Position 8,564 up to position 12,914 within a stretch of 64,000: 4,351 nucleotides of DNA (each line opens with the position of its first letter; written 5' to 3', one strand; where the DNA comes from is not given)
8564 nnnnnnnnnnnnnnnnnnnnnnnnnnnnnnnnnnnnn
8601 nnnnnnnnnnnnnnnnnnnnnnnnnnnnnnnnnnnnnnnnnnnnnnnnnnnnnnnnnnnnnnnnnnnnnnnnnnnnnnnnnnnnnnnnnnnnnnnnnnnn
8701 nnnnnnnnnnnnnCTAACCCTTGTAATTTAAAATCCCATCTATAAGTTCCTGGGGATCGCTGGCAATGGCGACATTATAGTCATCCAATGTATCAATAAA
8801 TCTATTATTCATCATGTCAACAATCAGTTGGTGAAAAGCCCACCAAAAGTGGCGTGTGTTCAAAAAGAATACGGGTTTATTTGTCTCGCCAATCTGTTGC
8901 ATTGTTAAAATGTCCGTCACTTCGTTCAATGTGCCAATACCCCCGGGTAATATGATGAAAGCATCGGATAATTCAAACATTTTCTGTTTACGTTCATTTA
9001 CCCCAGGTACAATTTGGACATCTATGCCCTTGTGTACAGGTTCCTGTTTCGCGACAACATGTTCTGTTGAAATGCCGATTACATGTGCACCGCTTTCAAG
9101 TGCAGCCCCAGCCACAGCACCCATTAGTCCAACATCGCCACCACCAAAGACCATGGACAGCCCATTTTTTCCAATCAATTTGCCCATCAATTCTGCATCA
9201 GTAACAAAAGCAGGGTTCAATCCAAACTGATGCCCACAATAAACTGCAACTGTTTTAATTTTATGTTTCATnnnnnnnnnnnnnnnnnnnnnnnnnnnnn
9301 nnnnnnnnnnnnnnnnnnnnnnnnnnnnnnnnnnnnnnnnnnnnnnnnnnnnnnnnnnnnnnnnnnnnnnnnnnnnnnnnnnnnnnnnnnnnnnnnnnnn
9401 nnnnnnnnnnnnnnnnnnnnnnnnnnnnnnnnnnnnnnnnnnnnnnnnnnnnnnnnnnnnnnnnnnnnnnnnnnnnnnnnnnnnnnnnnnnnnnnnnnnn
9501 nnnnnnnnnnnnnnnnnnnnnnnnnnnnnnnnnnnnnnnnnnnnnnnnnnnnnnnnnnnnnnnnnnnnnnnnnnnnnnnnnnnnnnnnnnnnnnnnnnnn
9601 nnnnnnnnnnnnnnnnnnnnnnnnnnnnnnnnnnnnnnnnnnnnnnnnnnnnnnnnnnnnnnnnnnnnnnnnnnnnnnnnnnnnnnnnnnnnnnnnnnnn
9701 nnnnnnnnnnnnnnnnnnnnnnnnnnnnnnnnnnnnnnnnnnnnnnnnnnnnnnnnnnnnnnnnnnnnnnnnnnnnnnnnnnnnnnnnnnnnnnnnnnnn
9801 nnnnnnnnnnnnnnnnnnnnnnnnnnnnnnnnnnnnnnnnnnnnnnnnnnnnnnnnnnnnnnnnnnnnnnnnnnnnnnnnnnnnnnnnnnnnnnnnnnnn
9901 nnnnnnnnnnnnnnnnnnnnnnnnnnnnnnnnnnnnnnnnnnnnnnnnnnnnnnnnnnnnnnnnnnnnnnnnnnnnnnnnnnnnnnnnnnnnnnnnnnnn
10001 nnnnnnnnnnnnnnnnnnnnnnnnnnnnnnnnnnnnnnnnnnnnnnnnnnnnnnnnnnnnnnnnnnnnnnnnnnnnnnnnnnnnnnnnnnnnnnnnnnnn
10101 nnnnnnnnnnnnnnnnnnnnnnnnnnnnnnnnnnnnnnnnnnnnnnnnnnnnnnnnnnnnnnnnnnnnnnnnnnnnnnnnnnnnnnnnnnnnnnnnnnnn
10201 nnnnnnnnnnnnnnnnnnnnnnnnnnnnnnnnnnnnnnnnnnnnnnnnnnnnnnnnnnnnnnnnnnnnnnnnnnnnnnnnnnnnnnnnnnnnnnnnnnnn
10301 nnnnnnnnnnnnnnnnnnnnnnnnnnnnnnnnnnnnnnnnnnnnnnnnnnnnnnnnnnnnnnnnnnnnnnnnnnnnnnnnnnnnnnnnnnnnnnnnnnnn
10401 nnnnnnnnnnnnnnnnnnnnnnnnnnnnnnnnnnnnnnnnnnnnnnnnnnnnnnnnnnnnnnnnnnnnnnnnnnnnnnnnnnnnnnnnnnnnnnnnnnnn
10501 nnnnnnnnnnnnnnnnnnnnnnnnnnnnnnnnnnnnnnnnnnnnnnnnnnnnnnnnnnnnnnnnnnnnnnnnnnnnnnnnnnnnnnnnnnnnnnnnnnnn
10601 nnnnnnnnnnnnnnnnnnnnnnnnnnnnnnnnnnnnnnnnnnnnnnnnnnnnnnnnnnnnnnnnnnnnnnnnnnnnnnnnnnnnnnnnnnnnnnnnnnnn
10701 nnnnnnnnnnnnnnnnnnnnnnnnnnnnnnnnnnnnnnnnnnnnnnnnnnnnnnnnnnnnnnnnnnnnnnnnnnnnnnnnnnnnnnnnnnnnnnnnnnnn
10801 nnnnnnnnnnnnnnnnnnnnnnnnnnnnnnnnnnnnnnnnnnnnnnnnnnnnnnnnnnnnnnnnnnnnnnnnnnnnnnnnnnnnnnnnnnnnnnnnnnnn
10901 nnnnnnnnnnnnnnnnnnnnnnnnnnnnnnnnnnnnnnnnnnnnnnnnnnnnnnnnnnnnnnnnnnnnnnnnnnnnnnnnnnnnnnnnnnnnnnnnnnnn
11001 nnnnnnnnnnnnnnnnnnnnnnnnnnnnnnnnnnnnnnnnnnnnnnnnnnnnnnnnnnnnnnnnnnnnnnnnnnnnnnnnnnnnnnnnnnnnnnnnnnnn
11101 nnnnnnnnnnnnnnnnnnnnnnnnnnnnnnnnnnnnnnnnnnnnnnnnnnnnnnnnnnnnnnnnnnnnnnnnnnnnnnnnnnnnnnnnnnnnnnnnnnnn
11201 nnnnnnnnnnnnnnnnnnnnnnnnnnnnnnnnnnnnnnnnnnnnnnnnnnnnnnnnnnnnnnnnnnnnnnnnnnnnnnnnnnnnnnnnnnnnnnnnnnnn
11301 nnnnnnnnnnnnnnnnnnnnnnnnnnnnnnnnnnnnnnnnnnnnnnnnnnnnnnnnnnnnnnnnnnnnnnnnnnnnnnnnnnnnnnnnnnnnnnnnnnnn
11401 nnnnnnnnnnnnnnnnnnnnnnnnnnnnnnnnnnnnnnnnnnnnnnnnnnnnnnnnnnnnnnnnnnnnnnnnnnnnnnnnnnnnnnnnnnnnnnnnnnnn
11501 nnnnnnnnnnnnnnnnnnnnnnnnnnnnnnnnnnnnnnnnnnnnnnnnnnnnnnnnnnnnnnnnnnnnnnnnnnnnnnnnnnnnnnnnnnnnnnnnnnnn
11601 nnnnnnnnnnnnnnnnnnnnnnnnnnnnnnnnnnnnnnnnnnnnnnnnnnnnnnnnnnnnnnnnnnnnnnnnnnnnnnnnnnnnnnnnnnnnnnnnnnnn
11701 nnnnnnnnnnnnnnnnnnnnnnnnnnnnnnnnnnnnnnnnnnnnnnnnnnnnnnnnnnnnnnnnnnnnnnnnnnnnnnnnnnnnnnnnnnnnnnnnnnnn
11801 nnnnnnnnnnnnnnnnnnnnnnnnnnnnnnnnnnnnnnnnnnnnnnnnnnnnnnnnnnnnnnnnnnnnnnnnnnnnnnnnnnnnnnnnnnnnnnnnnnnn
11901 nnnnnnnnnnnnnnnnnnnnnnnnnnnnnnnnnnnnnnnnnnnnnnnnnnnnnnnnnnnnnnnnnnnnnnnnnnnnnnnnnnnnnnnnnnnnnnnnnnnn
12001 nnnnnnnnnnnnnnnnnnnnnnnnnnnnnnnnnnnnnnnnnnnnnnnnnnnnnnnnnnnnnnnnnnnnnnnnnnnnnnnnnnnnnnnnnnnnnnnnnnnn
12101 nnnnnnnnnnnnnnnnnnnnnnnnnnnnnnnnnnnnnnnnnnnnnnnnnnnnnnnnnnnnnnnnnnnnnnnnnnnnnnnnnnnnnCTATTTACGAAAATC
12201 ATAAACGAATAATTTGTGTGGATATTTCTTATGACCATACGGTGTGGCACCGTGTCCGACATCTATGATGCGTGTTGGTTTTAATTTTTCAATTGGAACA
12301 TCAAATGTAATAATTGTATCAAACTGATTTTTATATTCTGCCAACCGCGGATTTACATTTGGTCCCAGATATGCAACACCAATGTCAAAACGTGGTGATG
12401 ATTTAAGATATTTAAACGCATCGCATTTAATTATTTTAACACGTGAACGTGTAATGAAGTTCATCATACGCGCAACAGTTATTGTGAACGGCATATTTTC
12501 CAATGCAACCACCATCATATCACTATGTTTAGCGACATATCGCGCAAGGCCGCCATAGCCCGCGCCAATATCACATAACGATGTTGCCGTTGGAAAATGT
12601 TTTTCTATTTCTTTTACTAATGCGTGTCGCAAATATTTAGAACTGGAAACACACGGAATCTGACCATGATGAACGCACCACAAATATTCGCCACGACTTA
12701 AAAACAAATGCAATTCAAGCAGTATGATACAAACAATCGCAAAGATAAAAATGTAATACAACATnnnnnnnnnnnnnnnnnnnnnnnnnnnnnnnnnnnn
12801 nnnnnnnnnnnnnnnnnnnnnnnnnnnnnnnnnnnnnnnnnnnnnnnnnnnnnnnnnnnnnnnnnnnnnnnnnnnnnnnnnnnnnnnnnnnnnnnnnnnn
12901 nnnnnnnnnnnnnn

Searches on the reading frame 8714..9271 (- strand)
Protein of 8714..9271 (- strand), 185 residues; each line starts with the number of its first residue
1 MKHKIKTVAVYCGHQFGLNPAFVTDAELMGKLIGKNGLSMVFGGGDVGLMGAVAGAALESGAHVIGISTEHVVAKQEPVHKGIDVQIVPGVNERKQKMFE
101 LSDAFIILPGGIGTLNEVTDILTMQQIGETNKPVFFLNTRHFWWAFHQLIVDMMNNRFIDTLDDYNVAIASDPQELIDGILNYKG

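Call 38: search_protein_families(library=pfam, proteins=[window:8714-9271:-], max_evalue=0.001)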
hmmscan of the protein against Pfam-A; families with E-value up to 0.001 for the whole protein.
window:8714-9271:- (185 aa): 2 families
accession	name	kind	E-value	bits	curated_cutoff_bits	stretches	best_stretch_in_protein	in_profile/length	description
PF03641.19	Lysine_decarbox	-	4.6e-32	111.4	27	1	50-178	1-129/131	Possible lysine decarboxylase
PF18306.6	LDcluster4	-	8e-15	55.2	26.3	1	19-145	14-125/151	SLOG cluster4 family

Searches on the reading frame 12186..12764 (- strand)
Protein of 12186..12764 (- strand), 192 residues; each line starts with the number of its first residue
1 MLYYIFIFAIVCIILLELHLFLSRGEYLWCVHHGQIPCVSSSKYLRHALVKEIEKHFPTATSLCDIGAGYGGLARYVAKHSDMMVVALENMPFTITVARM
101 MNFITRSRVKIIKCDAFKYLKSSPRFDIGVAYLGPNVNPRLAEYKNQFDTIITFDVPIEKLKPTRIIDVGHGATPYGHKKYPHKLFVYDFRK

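Call 38: search_protein_families(library=pfam, proteins=[window:12186-12764:-], max_evalue=0.001)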
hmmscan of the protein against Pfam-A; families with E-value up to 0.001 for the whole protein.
window:12186-12764:- (192 aa): 1 family
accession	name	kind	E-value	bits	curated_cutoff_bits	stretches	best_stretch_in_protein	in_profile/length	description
PF13649.12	Methyltransf_25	-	0.00071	20.7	27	0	64-131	2-70/97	Methyltransferase domain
